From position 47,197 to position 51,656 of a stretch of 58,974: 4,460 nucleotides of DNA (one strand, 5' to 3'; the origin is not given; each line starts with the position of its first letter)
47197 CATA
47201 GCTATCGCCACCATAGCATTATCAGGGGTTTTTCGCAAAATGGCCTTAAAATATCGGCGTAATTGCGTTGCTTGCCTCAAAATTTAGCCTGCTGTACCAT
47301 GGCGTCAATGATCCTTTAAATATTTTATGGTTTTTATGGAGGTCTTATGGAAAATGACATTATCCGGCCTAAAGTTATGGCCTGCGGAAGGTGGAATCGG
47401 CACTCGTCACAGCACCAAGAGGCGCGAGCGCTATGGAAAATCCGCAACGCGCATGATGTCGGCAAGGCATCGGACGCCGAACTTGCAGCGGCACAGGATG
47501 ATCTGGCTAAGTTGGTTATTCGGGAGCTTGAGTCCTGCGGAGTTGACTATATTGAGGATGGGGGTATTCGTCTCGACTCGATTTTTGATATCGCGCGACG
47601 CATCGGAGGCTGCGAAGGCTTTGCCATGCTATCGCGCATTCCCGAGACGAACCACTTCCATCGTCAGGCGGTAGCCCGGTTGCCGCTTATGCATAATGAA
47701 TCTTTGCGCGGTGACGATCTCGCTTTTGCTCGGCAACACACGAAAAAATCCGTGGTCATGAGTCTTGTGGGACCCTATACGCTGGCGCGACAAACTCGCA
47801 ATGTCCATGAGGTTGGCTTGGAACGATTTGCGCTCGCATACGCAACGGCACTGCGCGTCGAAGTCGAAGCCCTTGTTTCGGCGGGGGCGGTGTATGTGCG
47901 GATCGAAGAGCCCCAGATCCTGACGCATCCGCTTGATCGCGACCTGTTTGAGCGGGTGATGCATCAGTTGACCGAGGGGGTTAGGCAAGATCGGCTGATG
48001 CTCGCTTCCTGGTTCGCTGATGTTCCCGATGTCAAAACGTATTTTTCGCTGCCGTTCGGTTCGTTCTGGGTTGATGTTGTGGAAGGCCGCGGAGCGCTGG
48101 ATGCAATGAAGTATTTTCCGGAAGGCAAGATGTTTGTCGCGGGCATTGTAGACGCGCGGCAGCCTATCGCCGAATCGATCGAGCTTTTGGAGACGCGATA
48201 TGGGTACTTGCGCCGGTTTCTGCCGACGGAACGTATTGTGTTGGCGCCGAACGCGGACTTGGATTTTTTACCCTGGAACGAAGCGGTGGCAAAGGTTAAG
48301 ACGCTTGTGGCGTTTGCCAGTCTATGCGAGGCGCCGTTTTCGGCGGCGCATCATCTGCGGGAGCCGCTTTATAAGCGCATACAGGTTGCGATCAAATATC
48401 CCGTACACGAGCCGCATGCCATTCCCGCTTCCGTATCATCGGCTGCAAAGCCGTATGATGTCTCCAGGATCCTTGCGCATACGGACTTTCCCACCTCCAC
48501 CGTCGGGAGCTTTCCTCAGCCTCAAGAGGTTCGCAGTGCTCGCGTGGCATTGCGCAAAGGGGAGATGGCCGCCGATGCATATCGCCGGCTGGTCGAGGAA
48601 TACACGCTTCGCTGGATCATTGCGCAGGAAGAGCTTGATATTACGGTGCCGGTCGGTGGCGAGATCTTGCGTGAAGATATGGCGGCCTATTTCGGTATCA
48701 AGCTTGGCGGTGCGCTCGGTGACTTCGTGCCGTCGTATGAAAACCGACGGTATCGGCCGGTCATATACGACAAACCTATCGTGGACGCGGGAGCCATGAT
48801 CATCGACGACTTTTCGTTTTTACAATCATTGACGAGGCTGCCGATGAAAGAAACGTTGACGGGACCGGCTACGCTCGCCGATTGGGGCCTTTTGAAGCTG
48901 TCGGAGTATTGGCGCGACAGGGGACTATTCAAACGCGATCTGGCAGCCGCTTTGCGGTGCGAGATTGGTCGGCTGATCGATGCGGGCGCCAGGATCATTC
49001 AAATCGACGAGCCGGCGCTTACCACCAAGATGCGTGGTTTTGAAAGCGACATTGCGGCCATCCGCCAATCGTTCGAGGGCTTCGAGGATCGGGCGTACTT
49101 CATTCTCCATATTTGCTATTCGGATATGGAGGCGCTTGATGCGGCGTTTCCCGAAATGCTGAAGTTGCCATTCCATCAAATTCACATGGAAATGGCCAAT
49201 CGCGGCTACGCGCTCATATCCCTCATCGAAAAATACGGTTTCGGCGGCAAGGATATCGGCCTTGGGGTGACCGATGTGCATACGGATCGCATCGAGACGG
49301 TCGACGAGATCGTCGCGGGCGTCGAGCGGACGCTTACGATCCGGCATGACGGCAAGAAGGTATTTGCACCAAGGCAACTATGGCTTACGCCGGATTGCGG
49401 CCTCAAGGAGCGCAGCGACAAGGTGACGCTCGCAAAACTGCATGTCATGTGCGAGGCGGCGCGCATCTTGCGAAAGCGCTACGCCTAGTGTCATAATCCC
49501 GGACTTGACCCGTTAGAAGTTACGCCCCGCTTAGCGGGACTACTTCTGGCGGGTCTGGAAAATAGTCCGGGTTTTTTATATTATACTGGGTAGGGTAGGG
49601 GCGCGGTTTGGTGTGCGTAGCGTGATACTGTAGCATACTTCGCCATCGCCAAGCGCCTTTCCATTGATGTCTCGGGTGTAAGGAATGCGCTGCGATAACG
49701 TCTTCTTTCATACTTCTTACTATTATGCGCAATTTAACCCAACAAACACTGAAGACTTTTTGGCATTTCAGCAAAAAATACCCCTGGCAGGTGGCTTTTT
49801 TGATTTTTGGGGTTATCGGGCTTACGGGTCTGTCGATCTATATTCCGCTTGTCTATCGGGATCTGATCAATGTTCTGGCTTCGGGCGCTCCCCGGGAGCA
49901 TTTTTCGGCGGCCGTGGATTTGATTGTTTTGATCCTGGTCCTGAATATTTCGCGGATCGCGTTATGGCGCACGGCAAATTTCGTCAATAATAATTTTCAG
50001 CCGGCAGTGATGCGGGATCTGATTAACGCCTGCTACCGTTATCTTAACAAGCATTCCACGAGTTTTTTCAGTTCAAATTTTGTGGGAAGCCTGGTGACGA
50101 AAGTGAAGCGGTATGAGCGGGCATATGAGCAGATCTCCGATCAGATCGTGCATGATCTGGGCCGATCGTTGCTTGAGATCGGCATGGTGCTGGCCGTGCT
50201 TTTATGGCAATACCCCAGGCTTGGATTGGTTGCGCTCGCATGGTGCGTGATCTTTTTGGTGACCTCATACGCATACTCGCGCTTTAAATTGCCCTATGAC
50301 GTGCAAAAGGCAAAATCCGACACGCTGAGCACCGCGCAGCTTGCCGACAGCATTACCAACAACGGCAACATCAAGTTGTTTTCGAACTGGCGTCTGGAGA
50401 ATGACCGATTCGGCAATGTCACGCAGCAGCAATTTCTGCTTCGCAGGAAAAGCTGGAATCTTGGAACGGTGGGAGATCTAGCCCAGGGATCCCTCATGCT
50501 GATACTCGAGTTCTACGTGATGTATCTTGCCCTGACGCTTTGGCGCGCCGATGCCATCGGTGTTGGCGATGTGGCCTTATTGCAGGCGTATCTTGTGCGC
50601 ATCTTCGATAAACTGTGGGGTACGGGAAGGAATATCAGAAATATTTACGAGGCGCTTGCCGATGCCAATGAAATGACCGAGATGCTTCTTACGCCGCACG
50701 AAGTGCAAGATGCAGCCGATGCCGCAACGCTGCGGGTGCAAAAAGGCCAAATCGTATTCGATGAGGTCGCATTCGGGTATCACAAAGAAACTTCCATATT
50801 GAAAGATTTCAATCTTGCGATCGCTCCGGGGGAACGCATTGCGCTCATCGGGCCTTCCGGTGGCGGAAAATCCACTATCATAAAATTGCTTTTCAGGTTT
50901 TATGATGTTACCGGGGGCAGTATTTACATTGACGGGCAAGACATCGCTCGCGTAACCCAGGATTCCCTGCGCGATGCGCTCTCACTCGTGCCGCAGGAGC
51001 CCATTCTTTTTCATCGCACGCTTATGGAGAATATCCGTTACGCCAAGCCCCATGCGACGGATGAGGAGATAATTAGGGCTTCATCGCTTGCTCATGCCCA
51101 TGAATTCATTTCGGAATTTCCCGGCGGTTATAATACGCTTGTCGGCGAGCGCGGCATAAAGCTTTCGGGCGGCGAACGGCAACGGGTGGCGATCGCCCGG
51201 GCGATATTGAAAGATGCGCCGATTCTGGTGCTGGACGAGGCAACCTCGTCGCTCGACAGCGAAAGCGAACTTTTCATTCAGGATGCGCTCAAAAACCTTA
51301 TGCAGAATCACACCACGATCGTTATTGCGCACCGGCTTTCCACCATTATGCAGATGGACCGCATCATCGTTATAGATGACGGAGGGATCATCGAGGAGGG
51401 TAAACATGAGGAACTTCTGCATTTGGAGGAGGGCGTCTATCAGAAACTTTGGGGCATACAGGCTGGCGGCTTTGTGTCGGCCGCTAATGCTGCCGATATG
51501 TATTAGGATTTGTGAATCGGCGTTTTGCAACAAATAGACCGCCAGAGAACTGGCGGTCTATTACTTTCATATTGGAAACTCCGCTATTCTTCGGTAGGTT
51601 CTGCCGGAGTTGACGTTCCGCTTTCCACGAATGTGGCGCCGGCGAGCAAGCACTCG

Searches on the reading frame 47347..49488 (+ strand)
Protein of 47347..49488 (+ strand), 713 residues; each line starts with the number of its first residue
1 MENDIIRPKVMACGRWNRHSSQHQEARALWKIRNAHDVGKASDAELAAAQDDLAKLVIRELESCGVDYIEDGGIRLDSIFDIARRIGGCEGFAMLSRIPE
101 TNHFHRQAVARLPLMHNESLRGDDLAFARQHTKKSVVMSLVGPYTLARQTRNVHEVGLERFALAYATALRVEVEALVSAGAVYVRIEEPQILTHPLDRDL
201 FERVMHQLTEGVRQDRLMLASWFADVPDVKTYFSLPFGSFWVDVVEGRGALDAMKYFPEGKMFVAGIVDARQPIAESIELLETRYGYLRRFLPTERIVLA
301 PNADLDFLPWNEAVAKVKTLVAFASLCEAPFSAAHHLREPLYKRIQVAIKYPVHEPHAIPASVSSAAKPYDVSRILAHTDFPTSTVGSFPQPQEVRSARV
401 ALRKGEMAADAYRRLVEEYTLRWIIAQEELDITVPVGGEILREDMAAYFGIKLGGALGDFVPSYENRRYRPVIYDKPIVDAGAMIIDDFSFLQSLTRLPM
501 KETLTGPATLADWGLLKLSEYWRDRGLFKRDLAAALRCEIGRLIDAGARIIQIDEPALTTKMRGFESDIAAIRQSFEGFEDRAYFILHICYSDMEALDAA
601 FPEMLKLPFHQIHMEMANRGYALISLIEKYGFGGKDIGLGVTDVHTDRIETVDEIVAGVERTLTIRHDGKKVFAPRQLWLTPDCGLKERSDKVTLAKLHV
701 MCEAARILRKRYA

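Call 25: search_protein_families(library=pfam, proteins=[window:47347-49488:+], max_evalue=0.00001)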
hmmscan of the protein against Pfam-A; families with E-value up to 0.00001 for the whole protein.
window:47347-49488:+ (713 aa): 2 families
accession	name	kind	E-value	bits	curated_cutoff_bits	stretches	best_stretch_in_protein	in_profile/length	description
PF01717.24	Meth_synt_2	-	1.1e-74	252.1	21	2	381-706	1-323/324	Cobalamin-independent synthase, Catalytic domain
PF08267.18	Meth_synt_1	-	3.8e-21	76.4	27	2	130-273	144-293/313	Cobalamin-independent synthase, N-terminal domain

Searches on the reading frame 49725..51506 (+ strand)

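Call 25: search_protein_families(library=pfam, proteins=[window:49725-51506:+], max_evalue=0.00001)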
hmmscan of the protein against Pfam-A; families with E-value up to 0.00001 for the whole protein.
window:49725-51506:+ (593 aa): 3 families
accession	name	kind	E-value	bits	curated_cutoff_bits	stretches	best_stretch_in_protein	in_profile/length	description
PF00005.33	ABC_tran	-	1.6e-31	110.2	25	1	359-508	1-137/137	ABC transporter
PF00664.28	ABC_membrane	-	6e-13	49.5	28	1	25-290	3-267/274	ABC transporter transmembrane region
PF02463.25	SMC_N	-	5.2e-08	33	40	1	479-550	136-211/220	RecF/RecN/SMC N terminal domain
